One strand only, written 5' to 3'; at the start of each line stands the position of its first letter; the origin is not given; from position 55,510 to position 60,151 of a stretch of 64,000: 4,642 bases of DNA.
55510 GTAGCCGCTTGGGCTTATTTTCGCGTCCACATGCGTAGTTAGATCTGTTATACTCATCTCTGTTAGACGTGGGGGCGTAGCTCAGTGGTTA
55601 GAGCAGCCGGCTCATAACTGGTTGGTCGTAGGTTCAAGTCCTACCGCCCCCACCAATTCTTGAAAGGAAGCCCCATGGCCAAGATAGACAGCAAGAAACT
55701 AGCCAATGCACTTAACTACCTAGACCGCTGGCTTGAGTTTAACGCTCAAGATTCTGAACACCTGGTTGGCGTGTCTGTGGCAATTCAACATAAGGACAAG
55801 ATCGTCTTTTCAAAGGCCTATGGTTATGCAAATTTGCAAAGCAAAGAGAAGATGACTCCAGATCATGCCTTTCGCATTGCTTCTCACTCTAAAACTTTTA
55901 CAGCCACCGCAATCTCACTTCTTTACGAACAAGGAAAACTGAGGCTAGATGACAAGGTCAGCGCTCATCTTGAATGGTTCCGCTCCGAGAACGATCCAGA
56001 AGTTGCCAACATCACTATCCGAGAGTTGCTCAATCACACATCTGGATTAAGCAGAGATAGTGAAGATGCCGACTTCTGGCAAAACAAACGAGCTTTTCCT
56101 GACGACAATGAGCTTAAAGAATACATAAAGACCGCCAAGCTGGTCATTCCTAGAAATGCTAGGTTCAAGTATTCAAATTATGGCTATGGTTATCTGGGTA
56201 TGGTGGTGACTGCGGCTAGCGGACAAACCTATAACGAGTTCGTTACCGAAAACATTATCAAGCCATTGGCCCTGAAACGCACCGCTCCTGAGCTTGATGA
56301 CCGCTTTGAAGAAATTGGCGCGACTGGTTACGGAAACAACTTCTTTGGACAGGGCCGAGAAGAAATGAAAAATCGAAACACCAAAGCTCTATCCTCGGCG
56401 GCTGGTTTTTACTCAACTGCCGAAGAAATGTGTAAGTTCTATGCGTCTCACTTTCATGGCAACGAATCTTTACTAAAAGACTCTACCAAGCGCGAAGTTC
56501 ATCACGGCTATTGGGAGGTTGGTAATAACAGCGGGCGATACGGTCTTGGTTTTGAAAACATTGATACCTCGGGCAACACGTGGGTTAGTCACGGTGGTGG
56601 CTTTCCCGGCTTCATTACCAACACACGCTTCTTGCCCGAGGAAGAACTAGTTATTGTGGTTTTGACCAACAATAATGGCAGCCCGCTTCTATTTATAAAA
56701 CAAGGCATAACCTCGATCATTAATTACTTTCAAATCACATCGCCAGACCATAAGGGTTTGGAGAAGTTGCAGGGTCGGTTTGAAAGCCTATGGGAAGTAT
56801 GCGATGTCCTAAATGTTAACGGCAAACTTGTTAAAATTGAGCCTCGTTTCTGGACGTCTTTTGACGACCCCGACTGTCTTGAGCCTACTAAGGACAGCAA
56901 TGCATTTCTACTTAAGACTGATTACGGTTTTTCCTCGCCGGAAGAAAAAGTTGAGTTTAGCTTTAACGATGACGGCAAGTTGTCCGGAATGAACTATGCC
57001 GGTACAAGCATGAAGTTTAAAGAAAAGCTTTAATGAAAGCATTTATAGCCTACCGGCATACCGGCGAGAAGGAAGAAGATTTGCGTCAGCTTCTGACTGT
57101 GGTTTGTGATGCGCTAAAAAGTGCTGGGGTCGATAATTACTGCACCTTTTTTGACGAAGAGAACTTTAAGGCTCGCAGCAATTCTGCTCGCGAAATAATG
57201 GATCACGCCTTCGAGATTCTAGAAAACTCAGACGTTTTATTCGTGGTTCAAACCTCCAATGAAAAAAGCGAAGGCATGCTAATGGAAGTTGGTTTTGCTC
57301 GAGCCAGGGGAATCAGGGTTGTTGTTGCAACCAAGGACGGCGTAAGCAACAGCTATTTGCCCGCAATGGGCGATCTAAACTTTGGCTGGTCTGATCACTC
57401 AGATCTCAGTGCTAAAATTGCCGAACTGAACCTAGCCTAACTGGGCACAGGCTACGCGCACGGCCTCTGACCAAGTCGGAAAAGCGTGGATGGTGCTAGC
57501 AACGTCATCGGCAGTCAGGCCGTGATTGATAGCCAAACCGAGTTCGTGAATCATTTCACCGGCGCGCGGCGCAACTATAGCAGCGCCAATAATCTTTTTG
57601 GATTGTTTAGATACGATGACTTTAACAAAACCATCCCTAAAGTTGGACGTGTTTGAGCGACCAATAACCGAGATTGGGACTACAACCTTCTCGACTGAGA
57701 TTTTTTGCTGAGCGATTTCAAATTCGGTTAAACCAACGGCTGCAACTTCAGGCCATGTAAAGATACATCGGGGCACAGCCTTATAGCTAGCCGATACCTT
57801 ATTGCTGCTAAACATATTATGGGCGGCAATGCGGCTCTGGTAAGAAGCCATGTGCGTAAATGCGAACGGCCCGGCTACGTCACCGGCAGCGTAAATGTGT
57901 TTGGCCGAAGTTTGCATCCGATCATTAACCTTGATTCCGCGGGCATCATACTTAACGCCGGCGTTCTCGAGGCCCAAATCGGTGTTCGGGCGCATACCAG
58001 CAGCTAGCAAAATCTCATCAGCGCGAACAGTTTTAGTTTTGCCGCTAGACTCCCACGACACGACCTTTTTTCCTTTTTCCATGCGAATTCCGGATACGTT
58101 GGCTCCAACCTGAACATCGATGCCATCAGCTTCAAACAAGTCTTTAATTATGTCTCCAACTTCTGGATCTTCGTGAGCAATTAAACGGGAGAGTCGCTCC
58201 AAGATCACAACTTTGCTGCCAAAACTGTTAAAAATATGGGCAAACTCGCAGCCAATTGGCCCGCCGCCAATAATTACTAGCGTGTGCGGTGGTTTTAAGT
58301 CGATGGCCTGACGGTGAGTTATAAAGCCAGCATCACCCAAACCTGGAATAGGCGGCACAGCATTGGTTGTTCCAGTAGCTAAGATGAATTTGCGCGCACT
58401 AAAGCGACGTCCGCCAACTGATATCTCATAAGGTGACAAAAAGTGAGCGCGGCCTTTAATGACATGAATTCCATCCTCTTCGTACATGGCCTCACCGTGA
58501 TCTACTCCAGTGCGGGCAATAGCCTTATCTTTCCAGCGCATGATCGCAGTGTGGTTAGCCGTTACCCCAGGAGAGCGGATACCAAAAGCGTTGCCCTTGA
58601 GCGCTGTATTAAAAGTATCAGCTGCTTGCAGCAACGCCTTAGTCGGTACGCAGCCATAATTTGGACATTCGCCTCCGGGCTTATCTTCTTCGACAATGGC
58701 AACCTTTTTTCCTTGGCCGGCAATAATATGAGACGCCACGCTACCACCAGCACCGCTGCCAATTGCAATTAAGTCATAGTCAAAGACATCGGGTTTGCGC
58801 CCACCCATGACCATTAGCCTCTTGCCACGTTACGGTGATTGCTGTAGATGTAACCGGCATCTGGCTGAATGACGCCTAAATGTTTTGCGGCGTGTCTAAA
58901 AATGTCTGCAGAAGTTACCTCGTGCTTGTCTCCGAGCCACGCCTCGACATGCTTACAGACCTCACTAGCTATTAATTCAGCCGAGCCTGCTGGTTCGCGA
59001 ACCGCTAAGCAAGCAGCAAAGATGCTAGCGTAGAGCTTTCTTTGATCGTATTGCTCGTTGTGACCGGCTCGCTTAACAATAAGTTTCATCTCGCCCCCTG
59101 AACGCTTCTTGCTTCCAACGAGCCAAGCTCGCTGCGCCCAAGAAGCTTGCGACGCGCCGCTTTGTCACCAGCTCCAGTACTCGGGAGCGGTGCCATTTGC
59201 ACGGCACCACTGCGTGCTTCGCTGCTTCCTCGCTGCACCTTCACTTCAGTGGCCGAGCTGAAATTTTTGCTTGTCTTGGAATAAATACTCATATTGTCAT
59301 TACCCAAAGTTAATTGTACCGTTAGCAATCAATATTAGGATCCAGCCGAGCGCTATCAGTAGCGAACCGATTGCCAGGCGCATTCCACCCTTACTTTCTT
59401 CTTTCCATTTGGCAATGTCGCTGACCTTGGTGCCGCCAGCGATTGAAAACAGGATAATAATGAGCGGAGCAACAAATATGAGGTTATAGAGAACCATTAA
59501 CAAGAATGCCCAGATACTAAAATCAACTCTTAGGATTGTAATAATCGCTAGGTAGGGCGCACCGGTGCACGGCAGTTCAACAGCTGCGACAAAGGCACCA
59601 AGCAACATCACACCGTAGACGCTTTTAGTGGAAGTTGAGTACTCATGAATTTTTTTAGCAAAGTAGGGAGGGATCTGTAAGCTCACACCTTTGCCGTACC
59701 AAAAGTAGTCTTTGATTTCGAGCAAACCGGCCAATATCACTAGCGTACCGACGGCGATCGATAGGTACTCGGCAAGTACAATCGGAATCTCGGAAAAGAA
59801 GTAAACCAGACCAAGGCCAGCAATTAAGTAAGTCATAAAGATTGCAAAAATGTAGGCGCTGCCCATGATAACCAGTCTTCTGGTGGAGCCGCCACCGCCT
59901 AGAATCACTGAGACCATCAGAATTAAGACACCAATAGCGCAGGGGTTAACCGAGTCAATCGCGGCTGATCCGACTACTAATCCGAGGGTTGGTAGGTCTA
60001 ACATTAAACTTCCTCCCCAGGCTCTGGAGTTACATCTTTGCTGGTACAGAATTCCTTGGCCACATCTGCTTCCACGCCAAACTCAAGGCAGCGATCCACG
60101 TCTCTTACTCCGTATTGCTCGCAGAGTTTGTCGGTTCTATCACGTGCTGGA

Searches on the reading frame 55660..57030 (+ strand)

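Call 14: search_protein_families(library=pfam, proteins=[window:55660-57030:+], max_evalue=0.001)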
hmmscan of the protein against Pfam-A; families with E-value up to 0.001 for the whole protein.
window:55660-57030:+ (457 aa): 1 family
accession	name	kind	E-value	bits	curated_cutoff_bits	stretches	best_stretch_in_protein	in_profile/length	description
PF00144.29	Beta-lactamase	-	7.7e-70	236.1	27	1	30-341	9-313/329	Beta-lactamase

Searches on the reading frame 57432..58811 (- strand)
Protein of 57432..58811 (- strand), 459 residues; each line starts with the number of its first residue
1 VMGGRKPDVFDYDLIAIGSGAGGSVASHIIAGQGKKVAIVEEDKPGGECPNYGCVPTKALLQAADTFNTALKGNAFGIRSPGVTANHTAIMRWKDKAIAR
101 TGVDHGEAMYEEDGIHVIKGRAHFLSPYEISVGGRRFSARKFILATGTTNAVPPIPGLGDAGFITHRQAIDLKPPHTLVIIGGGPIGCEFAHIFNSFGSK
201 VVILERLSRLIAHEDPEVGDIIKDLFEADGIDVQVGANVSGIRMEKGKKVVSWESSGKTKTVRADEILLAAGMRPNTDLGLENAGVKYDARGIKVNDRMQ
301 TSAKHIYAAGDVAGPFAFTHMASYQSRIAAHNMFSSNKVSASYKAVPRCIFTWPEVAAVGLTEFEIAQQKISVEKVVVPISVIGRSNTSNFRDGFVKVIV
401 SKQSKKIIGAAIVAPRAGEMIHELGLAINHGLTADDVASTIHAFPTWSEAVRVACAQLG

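Call 49: search_protein_families(library=pfam, proteins=[window:57432-58811:-], max_evalue=0.00001)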
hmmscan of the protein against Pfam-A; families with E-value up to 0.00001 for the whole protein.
window:57432-58811:- (459 aa): 6 families
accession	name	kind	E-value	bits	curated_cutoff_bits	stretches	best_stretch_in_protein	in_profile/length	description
PF07992.20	Pyr_redox_2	-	5.9e-60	203.6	26.1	1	12-325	1-290/291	Pyridine nucleotide-disulphide oxidoreductase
PF02852.28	Pyr_redox_dim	-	4.9e-33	114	25.3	1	346-453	1-108/110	Pyridine nucleotide-disulphide oxidoreductase, dimerisation domain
PF00070.33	Pyr_redox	-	1.7e-18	67.3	22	1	178-251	2-75/82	Pyridine nucleotide-disulphide oxidoreductase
PF13738.12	Pyr_redox_3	-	1e-08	35.2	30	1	128-310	114-305/305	Pyridine nucleotide-disulphide oxidoreductase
PF13450.12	NAD_binding_8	-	1.7e-07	31.9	21.9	0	17-52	2-38/68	NAD(P)-binding Rossmann-like domain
PF03486.20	HI0933_like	-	3.1e-06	27.3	50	0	13-44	2-33/244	HI0933-like protein Rossmann domain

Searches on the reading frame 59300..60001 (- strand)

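Call 73: search_protein_families(library=pfam, proteins=[window:59300-60001:-], max_evalue=0.001)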
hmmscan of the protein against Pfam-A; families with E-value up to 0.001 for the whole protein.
window:59300-60001:- (233 aa): 1 family
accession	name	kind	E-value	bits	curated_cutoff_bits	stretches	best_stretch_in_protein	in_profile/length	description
PF11139.14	SfLAP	-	2.4e-08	34.1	35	1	9-222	1-207/213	Sap, sulfolipid-1-addressing protein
